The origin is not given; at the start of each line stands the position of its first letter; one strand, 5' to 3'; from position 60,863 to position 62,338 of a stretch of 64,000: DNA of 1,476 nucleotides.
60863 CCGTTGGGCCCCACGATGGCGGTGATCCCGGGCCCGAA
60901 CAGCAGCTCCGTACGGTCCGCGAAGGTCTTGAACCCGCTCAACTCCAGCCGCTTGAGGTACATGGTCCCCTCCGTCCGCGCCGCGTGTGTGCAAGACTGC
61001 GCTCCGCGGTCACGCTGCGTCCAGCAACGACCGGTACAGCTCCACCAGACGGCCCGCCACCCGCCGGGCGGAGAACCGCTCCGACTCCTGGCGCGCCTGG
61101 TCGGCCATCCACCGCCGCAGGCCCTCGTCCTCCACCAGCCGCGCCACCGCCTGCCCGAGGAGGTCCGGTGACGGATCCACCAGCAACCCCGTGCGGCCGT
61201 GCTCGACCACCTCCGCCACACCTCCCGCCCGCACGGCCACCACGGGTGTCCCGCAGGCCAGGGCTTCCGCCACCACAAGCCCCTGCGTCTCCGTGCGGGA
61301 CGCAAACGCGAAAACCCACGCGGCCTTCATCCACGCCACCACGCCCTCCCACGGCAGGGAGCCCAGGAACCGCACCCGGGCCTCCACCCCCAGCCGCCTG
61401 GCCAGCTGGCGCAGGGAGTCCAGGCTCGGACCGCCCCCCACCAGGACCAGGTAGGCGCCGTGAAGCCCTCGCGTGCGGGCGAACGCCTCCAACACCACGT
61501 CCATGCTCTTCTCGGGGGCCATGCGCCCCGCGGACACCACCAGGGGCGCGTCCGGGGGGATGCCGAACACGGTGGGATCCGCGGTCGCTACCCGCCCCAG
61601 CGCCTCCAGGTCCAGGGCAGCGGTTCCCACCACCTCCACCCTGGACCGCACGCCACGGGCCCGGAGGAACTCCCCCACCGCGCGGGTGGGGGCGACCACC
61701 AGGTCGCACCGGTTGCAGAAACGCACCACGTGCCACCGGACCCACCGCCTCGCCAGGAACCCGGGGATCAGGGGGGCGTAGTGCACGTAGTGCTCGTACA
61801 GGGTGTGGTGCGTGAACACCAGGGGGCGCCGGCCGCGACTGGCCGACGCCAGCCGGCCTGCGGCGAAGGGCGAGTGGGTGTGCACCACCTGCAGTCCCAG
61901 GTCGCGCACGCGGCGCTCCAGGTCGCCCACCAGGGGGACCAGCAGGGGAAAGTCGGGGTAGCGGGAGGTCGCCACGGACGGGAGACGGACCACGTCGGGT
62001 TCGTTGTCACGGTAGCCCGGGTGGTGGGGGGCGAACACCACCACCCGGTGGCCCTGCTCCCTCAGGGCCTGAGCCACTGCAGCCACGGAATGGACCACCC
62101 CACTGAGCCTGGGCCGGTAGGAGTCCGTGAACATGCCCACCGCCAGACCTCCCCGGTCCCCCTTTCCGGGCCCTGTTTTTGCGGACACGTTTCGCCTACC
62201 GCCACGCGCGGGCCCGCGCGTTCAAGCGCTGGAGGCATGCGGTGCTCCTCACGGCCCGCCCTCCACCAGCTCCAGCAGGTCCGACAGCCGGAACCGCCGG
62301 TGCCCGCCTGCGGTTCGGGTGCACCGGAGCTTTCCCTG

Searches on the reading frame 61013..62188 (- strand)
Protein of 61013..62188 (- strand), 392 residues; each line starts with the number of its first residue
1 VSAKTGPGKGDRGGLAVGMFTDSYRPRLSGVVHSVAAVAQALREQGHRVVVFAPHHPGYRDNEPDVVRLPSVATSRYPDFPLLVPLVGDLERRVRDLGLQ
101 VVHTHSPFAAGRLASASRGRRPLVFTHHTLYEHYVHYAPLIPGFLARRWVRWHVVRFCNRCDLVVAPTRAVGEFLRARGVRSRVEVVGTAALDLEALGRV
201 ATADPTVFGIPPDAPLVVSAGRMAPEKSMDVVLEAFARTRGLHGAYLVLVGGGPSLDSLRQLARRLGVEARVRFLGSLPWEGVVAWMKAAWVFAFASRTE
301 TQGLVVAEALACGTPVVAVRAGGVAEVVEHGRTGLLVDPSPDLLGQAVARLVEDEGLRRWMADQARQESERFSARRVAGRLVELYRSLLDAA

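Call 7: search_protein_families(library=pfam, proteins=[window:61013-62188:-], max_evalue=0.01)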
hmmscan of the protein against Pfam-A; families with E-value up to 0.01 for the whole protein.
seq(392 aa): 7 families
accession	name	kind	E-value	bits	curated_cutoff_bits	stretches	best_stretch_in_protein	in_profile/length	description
PF00534.26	Glycos_transf_1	-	7.6e-39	133.4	26.4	1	207-367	8-171/172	Glycosyl transferases group 1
PF13692.12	Glyco_trans_1_4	-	1.3e-34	119.9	27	1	215-354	2-142/142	Glycosyl transferases group 1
PF13439.12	Glyco_transf_4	-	4.7e-31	108.5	28.5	1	29-188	2-163/170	Glycosyltransferase Family 4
PF13579.12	Glyco_trans_4_4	-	1.4e-17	64.9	29.7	1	30-188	2-156/158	Glycosyl transferase 4-like domain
PF20706.3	GT4-conflict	-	3.5e-09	36.6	26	1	22-337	5-324/385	Family 4 Glycosyltransferase in conflict systems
PF13524.12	Glyco_trans_1_2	-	6.5e-07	29.8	25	1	271-371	16-132/144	Glycosyl transferase-like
PF02350.25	Epimerase_2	-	0.0092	15.3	30.6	0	162-366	124-327/347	UDP-N-acetylglucosamine 2-epimerase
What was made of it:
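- GT4 also scores on PF20706 'GT4-conflict' at 36.6 bits (call 7).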

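Call 15: list_cluster_members(proteins=[window:61013-62188:-, window:61013-62140:-, window:61013-62134:-, window:62252-62602:-, window:62252-62497:-, window:62252-62503:-, window:57406-60963:-, window:63289-63492:+])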
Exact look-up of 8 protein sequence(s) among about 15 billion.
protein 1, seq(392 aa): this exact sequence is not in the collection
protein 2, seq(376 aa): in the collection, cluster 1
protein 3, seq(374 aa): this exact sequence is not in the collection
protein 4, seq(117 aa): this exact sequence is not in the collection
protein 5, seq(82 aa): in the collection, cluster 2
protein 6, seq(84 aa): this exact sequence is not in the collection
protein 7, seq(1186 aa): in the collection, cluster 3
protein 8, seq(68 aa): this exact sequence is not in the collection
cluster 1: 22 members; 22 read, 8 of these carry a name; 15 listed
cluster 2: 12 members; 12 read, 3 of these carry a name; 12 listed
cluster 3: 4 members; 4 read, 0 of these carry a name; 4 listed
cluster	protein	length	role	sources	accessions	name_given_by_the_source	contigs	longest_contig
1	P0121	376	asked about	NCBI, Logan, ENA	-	-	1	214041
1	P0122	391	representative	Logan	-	-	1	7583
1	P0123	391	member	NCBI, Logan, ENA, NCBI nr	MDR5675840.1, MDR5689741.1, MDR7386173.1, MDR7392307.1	MAG: glycosyltransferase [Armatimonadota bacterium] | glycosyltransferase [Armatimonadota bacterium]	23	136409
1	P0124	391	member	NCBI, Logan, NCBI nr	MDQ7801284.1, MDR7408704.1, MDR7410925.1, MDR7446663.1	MAG: glycosyltransferase [Armatimonadota bacterium] | glycosyltransferase [Armatimonadota bacterium]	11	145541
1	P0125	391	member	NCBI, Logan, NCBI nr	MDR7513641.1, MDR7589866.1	MAG: glycosyltransferase [Armatimonadota bacterium] | glycosyltransferase [Armatimonadota bacterium]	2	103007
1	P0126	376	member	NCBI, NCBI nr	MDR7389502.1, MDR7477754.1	MAG: glycosyltransferase [Armatimonadota bacterium] | glycosyltransferase [Armatimonadota bacterium]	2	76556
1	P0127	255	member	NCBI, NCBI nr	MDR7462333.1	MAG: glycosyltransferase, partial [Armatimonadota bacterium] | glycosyltransferase [Armatimonadota bacterium]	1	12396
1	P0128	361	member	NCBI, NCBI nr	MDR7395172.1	MAG: glycosyltransferase, partial [Armatimonadota bacterium] | glycosyltransferase [Armatimonadota bacterium]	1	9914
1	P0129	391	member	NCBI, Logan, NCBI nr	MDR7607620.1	MAG: glycosyltransferase [Armatimonadota bacterium] | glycosyltransferase [Armatimonadota bacterium]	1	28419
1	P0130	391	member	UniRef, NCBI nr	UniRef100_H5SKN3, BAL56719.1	1,2-diacylglycerol 3-glucosyltransferase n=1 Tax=uncultured prokaryote TaxID=198431 ... | 1,2-diacylglycerol 3-glucosyltransferase [uncultured prokaryote]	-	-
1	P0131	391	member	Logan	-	-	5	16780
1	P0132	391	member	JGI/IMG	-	-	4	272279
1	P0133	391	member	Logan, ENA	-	-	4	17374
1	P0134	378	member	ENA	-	-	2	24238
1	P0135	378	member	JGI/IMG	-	-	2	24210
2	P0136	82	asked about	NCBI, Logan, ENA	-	-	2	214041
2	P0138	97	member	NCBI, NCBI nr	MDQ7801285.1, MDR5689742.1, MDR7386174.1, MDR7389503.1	MAG: helix-turn-helix domain-containing protein [Armatimonadota bacterium] | helix-turn-helix domain-containing protein [Armatimonadota bacterium]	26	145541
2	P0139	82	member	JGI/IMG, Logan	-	excisionase family DNA binding protein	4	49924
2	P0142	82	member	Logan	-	-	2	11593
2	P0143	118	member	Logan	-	-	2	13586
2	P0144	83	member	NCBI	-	-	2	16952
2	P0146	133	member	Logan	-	-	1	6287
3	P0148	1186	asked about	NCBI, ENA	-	-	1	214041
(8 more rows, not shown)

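Call 16: find_encoding_contigs(protein=P0136, flank=10000, max_places=6)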
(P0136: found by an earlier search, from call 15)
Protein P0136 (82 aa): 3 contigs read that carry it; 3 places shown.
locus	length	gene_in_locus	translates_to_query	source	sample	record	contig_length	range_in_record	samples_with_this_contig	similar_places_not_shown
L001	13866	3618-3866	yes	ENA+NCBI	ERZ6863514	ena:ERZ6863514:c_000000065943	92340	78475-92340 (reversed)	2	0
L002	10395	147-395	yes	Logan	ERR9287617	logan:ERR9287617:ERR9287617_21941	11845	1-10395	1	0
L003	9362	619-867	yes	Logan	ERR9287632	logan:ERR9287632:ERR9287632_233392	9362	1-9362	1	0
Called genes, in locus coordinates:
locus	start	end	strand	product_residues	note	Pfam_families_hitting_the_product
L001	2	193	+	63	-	?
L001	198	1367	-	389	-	PF22025:ThiI_fer, PF02926:THUMP, PF02568:ThiI, PF06508:QueC (faint)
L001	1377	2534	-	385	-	PF00155:Aminotran_1_2, PF00266:Aminotran_5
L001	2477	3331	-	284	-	-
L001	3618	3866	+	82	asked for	PF12728:HTH_17, PF00376:MerR, PF13411:MerR_1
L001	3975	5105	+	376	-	PF13439:Glyco_transf_4, PF20706:GT4-conflict, PF13579:Glyco_trans_4_4, PF00534:Glycos_transf_1, PF13692:Glyco_trans_1_4, PF13524:Glyco_trans_1_2 (weak)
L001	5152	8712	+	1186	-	PF02463:SMC_N, PF13175:AAA_15, PF13304:AAA_21 (weak), PF13476:AAA_23, PF13555:AAA_29 (weak), PF24161:CCDC39 (faint), PF06470:SMC_hinge, PF13304:AAA_21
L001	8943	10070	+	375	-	PF14072:DndB (weak)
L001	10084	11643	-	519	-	PF00753:Lactamase_B (weak), PF12706:Lactamase_B_2 (faint), PF07521:RMMBL (weak)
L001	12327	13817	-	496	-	PF00149:Metallophos, PF02872:5_nucleotid_C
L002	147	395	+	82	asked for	PF12728:HTH_17, PF00376:MerR, PF13411:MerR_1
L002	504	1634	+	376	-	PF13439:Glyco_transf_4, PF20706:GT4-conflict, PF13579:Glyco_trans_4_4, PF00534:Glycos_transf_1, PF13692:Glyco_trans_1_4, PF13524:Glyco_trans_1_2 (weak)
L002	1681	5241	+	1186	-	PF02463:SMC_N, PF13175:AAA_15, PF13304:AAA_21 (weak), PF13476:AAA_23, PF13555:AAA_29 (weak), PF24161:CCDC39 (faint), PF06470:SMC_hinge, PF13304:AAA_21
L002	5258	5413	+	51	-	-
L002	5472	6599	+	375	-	PF14072:DndB (weak)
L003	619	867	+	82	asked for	PF12728:HTH_17, PF00376:MerR, PF13411:MerR_1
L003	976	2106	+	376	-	PF13439:Glyco_transf_4, PF20706:GT4-conflict, PF13579:Glyco_trans_4_4, PF00534:Glycos_transf_1, PF13692:Glyco_trans_1_4, PF13524:Glyco_trans_1_2 (weak)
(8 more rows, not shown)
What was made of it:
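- The ORF is called as a gene in L001 (call 16).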

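Call 17: find_encoding_contigs(protein=P0138, flank=10000, max_places=10)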
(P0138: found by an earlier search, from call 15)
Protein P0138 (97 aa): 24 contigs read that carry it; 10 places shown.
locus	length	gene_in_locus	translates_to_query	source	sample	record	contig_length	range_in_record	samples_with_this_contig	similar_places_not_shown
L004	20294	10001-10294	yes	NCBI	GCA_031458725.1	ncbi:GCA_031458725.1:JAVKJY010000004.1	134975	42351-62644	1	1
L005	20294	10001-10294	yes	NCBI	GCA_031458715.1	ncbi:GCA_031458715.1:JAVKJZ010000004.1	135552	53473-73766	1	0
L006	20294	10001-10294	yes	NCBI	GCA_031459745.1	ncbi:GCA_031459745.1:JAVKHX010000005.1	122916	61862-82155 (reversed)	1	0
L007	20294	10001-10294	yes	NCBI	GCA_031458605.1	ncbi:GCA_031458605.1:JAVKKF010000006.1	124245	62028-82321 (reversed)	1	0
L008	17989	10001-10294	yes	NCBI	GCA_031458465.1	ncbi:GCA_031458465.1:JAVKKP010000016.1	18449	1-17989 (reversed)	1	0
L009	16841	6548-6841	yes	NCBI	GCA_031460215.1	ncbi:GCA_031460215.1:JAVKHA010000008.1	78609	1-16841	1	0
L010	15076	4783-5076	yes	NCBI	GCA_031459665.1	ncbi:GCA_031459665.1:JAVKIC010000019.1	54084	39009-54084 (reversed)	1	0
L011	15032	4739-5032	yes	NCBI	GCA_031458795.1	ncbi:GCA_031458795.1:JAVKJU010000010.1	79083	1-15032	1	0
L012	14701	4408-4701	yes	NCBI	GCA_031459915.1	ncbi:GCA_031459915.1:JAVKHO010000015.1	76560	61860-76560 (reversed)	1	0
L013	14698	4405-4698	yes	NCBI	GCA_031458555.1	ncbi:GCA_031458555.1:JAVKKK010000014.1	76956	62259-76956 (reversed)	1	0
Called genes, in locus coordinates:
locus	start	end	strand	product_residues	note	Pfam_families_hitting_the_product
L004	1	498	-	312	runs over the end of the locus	PF00291:PALP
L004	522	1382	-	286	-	-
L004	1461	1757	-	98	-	PF02597:ThiS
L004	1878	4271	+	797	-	PF13191:AAA_16 (weak), PF13401:AAA_22, PF13384:HTH_23 (faint), PF25872:HTH_77 (weak), PF13374:TPR_10 (faint), PF13424:TPR_12, PF00196:GerE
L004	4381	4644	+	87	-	-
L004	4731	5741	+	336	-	PF00127:Copper-bind (faint)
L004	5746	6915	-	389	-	PF22025:ThiI_fer, PF02926:THUMP, PF02568:ThiI, PF06508:QueC (faint)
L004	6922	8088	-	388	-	PF00155:Aminotran_1_2 (weak), PF00266:Aminotran_5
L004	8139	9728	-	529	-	PF00501:AMP-binding, PF13193:AMP-binding_C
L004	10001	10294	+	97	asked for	PF12728:HTH_17, PF00376:MerR, PF13411:MerR_1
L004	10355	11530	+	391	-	PF20706:GT4-conflict, PF13439:Glyco_transf_4, PF13579:Glyco_trans_4_4, PF00534:Glycos_transf_1, PF13692:Glyco_trans_1_4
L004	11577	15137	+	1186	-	PF02463:SMC_N, PF13175:AAA_15, PF13304:AAA_21 (weak), PF13476:AAA_23, PF13555:AAA_29 (weak), PF24161:CCDC39 (faint), PF06470:SMC_hinge, PF13304:AAA_21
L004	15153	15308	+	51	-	-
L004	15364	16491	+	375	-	PF14072:DndB (weak)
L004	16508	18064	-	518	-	PF00753:Lactamase_B (faint), PF12706:Lactamase_B_2 (faint), PF07521:RMMBL (weak)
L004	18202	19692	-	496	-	PF00149:Metallophos, PF02872:5_nucleotid_C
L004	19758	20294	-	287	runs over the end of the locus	PF08240:ADH_N, PF00107:ADH_zinc_N, PF13602:ADH_zinc_N_2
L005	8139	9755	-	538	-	PF00501:AMP-binding, PF13193:AMP-binding_C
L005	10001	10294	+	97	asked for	PF12728:HTH_17, PF00376:MerR, PF13411:MerR_1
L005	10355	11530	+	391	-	PF20706:GT4-conflict, PF13439:Glyco_transf_4, PF13579:Glyco_trans_4_4, PF00534:Glycos_transf_1, PF13692:Glyco_trans_1_4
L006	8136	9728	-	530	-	PF00501:AMP-binding, PF13193:AMP-binding_C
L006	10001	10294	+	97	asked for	PF12728:HTH_17, PF00376:MerR, PF13411:MerR_1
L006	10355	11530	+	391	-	PF20706:GT4-conflict, PF13439:Glyco_transf_4, PF13579:Glyco_trans_4_4, PF00534:Glycos_transf_1, PF13692:Glyco_trans_1_4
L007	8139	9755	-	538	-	PF00501:AMP-binding, PF13193:AMP-binding_C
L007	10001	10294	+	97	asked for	PF12728:HTH_17, PF00376:MerR, PF13411:MerR_1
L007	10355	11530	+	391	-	PF20706:GT4-conflict, PF13439:Glyco_transf_4, PF13579:Glyco_trans_4_4, PF00534:Glycos_transf_1, PF13692:Glyco_trans_1_4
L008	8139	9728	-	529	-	PF00501:AMP-binding, PF13193:AMP-binding_C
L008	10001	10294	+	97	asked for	PF12728:HTH_17, PF00376:MerR, PF13411:MerR_1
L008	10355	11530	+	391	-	PF20706:GT4-conflict, PF13439:Glyco_transf_4, PF13579:Glyco_trans_4_4, PF00534:Glycos_transf_1, PF13692:Glyco_trans_1_4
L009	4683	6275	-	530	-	PF00501:AMP-binding, PF13193:AMP-binding_C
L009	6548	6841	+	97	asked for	PF12728:HTH_17, PF00376:MerR, PF13411:MerR_1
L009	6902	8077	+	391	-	PF20706:GT4-conflict, PF13439:Glyco_transf_4, PF13579:Glyco_trans_4_4, PF00534:Glycos_transf_1, PF13692:Glyco_trans_1_4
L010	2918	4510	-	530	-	PF00501:AMP-binding, PF13193:AMP-binding_C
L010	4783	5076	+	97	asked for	PF12728:HTH_17, PF00376:MerR, PF13411:MerR_1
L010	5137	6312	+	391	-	PF20706:GT4-conflict, PF13439:Glyco_transf_4, PF13579:Glyco_trans_4_4, PF00534:Glycos_transf_1, PF13692:Glyco_trans_1_4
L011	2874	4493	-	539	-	PF00501:AMP-binding, PF13193:AMP-binding_C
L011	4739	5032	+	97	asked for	PF12728:HTH_17, PF00376:MerR, PF13411:MerR_1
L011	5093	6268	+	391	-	PF20706:GT4-conflict, PF13439:Glyco_transf_4, PF13579:Glyco_trans_4_4, PF00534:Glycos_transf_1, PF13692:Glyco_trans_1_4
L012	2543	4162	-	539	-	PF00501:AMP-binding, PF13193:AMP-binding_C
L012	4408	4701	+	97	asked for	PF12728:HTH_17, PF00376:MerR, PF13411:MerR_1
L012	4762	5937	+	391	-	PF20706:GT4-conflict, PF13439:Glyco_transf_4, PF13579:Glyco_trans_4_4, PF00534:Glycos_transf_1, PF13692:Glyco_trans_1_4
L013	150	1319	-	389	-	PF22025:ThiI_fer, PF02926:THUMP, PF02568:ThiI, PF06508:QueC (faint)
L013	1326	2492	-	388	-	PF00155:Aminotran_1_2 (weak), PF00266:Aminotran_5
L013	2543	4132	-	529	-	PF00501:AMP-binding, PF13193:AMP-binding_C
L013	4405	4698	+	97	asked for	PF12728:HTH_17, PF00376:MerR, PF13411:MerR_1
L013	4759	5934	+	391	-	PF20706:GT4-conflict, PF13439:Glyco_transf_4, PF13579:Glyco_trans_4_4, PF00534:Glycos_transf_1, PF13692:Glyco_trans_1_4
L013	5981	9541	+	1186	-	PF02463:SMC_N, PF13175:AAA_15, PF13304:AAA_21 (weak), PF13476:AAA_23, PF13555:AAA_29 (weak), PF24161:CCDC39 (faint), PF06470:SMC_hinge, PF13304:AAA_21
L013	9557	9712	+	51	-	-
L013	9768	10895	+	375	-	PF14072:DndB (weak)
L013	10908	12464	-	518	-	PF00753:Lactamase_B (faint), PF12706:Lactamase_B_2 (faint), PF07521:RMMBL (weak)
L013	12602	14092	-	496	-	PF00149:Metallophos, PF02872:5_nucleotid_C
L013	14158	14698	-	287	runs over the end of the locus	PF08240:ADH_N, PF00107:ADH_zinc_N, PF13602:ADH_zinc_N_2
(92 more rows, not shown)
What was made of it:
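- Sister contigs L004-L013 carry a 529-539-aa AMP-binding + AMP-binding_C gene between nifS and HTH (call 17).
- Tried and rejected: The orthologue was found instead by exact look-up of the neighbouring HTH, GT4 and SMC proteins (calls 15-17).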

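Call 22: find_encoding_contigs(protein=P0139, flank=6000, max_places=5)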
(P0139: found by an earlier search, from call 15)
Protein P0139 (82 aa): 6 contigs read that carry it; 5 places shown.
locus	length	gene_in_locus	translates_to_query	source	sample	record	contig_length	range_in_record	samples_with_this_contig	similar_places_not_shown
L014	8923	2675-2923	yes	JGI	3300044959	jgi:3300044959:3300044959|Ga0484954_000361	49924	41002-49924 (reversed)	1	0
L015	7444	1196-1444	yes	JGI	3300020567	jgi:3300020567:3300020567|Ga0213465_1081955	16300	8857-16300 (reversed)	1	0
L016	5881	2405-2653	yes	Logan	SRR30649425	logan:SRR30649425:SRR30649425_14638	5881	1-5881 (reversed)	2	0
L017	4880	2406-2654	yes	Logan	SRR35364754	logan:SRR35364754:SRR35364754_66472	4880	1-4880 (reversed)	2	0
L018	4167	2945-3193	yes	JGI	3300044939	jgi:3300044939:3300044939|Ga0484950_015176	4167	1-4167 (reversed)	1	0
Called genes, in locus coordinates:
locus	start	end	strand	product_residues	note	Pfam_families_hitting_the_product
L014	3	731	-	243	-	?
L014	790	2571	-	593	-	PF00501:AMP-binding, PF13193:AMP-binding_C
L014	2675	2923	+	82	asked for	PF12728:HTH_17, PF00376:MerR, PF13411:MerR_1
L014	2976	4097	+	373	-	PF13439:Glyco_transf_4, PF13579:Glyco_trans_4_4, PF20706:GT4-conflict, PF00534:Glycos_transf_1, PF13692:Glyco_trans_1_4, PF13524:Glyco_trans_1_2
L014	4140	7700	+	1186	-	-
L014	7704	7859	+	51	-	-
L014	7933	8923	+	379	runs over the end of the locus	PF14072:DndB (weak)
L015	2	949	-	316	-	?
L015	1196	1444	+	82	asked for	PF12728:HTH_17, PF00376:MerR, PF13411:MerR_1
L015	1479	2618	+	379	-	PF20706:GT4-conflict, PF13439:Glyco_transf_4, PF13579:Glyco_trans_4_4, PF00534:Glycos_transf_1, PF13692:Glyco_trans_1_4, PF13524:Glyco_trans_1_2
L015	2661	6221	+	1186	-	-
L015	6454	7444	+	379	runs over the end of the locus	PF14072:DndB (weak)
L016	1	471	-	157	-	?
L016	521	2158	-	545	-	PF00501:AMP-binding, PF13193:AMP-binding_C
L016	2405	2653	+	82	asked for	PF12728:HTH_17, PF00376:MerR, PF13411:MerR_1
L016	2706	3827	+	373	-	PF13439:Glyco_transf_4, PF13579:Glyco_trans_4_4, PF20706:GT4-conflict, PF00534:Glycos_transf_1, PF13692:Glyco_trans_1_4, PF13524:Glyco_trans_1_2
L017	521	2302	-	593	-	PF00501:AMP-binding, PF13193:AMP-binding_C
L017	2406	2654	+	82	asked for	PF12728:HTH_17, PF00376:MerR, PF13411:MerR_1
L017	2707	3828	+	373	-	PF13439:Glyco_transf_4, PF13579:Glyco_trans_4_4, PF20706:GT4-conflict, PF00534:Glycos_transf_1, PF13692:Glyco_trans_1_4, PF13524:Glyco_trans_1_2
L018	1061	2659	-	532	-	PF00501:AMP-binding, PF13193:AMP-binding_C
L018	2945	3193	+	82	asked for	PF12728:HTH_17, PF00376:MerR, PF13411:MerR_1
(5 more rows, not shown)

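Call 23: find_encoding_contigs(protein=P0144, flank=6000, max_places=4)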
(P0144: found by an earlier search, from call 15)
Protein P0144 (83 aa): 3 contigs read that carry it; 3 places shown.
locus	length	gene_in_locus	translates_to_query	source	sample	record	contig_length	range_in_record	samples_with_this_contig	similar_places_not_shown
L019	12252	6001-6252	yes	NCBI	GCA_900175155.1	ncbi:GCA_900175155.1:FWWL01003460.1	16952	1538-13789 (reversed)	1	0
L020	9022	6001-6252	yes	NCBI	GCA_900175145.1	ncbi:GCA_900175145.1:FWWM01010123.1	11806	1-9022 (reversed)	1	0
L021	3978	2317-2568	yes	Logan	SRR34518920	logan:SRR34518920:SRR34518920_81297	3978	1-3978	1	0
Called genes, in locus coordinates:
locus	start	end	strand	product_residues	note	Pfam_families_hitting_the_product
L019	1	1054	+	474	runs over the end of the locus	PF13506:Glyco_transf_21, PF00535:Glycos_transf_2, PF13641:Glyco_tranf_2_3, PF13632:Glyco_trans_2_3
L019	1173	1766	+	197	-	PF05685:Uma2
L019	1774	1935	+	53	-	-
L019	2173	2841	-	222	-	-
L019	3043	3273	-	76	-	PF00196:GerE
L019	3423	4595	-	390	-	PF22025:ThiI_fer, PF02926:THUMP, PF02568:ThiI, PF06508:QueC (faint)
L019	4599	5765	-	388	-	PF00155:Aminotran_1_2 (faint), PF00266:Aminotran_5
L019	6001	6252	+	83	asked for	PF12728:HTH_17, PF13411:MerR_1, PF00376:MerR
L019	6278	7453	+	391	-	PF20706:GT4-conflict, PF13439:Glyco_transf_4, PF13579:Glyco_trans_4_4, PF00534:Glycos_transf_1, PF13692:Glyco_trans_1_4, PF13524:Glyco_trans_1_2 (weak)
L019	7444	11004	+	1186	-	PF02463:SMC_N, PF13175:AAA_15 (weak), PF13304:AAA_21 (weak), PF13476:AAA_23, PF13555:AAA_29 (weak), PF06470:SMC_hinge, PF08614:ATG16 (weak), PF13304:AAA_21, +1 more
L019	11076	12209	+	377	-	PF14072:DndB (weak)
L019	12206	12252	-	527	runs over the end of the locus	?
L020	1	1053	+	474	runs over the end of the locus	PF13506:Glyco_transf_21, PF00535:Glycos_transf_2, PF13641:Glyco_tranf_2_3, PF13632:Glyco_trans_2_3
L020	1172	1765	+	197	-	PF05685:Uma2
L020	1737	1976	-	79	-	PF00872:Transposase_mut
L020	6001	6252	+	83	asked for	PF12728:HTH_17, PF13411:MerR_1, PF00376:MerR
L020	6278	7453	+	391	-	PF20706:GT4-conflict, PF13439:Glyco_transf_4, PF13579:Glyco_trans_4_4, PF00534:Glycos_transf_1, PF13692:Glyco_trans_1_4, PF13524:Glyco_trans_1_2 (weak)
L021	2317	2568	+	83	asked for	PF12728:HTH_17, PF13411:MerR_1, PF00376:MerR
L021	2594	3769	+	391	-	PF20706:GT4-conflict, PF13439:Glyco_transf_4, PF13579:Glyco_trans_4_4, PF00534:Glycos_transf_1, PF13692:Glyco_trans_1_4, PF13524:Glyco_trans_1_2 (weak)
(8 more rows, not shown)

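Call 25: find_related_loci(query=P0148, collection=genome_contigs, flank=8000)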
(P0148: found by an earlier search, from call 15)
Query P0148 (1186 aa) in genome_contigs; peptide patterns used: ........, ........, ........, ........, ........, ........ (x = any residue, [..] = any of these).
85 stretches matched a pattern; 5 encode a relative of the query (tblastn E <= 1e-3); 5 distinct loci.
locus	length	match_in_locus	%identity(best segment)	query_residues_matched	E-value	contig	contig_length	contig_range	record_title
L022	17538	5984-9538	90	1-1185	0e+0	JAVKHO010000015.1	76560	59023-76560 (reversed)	MAG: Candidatus Tepidifontimicrobium thermophilum isolate HHBFW-2_201803_bins_14 HHBFW-2_201803_bins_14_scaffold_15, who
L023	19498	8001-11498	68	1-1166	0e+0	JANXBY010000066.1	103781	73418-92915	MAG: Armatimonadota bacterium isolate SKYB51 k141_144412, whole genome shotgun sequence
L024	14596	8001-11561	67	1-1186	0e+0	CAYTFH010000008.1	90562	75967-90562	MAG TPA_asm: uncultured bacterium isolate binchicken_co30_114 genome assembly, contig: NODE_299_length_90562_cov_108.140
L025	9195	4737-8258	63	1-1175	0e+0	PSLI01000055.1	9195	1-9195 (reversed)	MAG: Candidatus Sysuimicrobiota bacterium isolate ERB_18_2 NODE_1960_length_9195_cov_2.905702, whole genome shotgun sequ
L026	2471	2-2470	91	132-954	0e+0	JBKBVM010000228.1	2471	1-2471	MAG: bacterium isolate 21I_052.bin.53 NODE_228_length_2471_cov_3.545530, whole genome shotgun sequence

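Call 43: find_encoding_contigs(protein=P0142, flank=5000, max_places=4)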
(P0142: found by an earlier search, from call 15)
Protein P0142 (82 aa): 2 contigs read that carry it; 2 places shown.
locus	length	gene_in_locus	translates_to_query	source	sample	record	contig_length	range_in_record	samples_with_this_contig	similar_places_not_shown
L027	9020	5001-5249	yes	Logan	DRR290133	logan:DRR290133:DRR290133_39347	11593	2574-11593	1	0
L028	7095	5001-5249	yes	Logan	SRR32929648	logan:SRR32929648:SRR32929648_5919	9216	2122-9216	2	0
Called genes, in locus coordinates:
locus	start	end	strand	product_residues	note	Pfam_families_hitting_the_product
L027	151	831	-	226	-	-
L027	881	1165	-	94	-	PF00196:GerE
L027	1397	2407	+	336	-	PF00127:Copper-bind (weak)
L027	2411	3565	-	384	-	PF22025:ThiI_fer, PF02926:THUMP, PF02568:ThiI, PF06508:QueC (faint)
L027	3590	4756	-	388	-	PF00155:Aminotran_1_2 (faint), PF00266:Aminotran_5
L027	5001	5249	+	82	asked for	PF12728:HTH_17, PF00376:MerR, PF13411:MerR_1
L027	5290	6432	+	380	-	PF20706:GT4-conflict, PF13439:Glyco_transf_4, PF13579:Glyco_trans_4_4, PF00534:Glycos_transf_1, PF13692:Glyco_trans_1_4, PF13524:Glyco_trans_1_2 (weak)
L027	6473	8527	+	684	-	PF02463:SMC_N, PF13175:AAA_15 (weak), PF13476:AAA_23, PF13555:AAA_29 (weak), PF13304:AAA_21 (weak), PF06470:SMC_hinge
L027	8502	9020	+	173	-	?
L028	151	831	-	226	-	-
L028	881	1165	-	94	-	PF00196:GerE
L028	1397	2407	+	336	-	PF00127:Copper-bind (weak)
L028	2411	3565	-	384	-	PF22025:ThiI_fer, PF02926:THUMP, PF02568:ThiI, PF06508:QueC (faint)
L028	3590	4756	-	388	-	PF00155:Aminotran_1_2 (weak), PF00266:Aminotran_5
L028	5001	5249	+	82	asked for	PF12728:HTH_17, PF00376:MerR, PF13411:MerR_1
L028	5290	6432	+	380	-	PF20706:GT4-conflict, PF13439:Glyco_transf_4, PF13579:Glyco_trans_4_4, PF00534:Glycos_transf_1, PF13692:Glyco_trans_1_4, PF13524:Glyco_trans_1_2 (weak)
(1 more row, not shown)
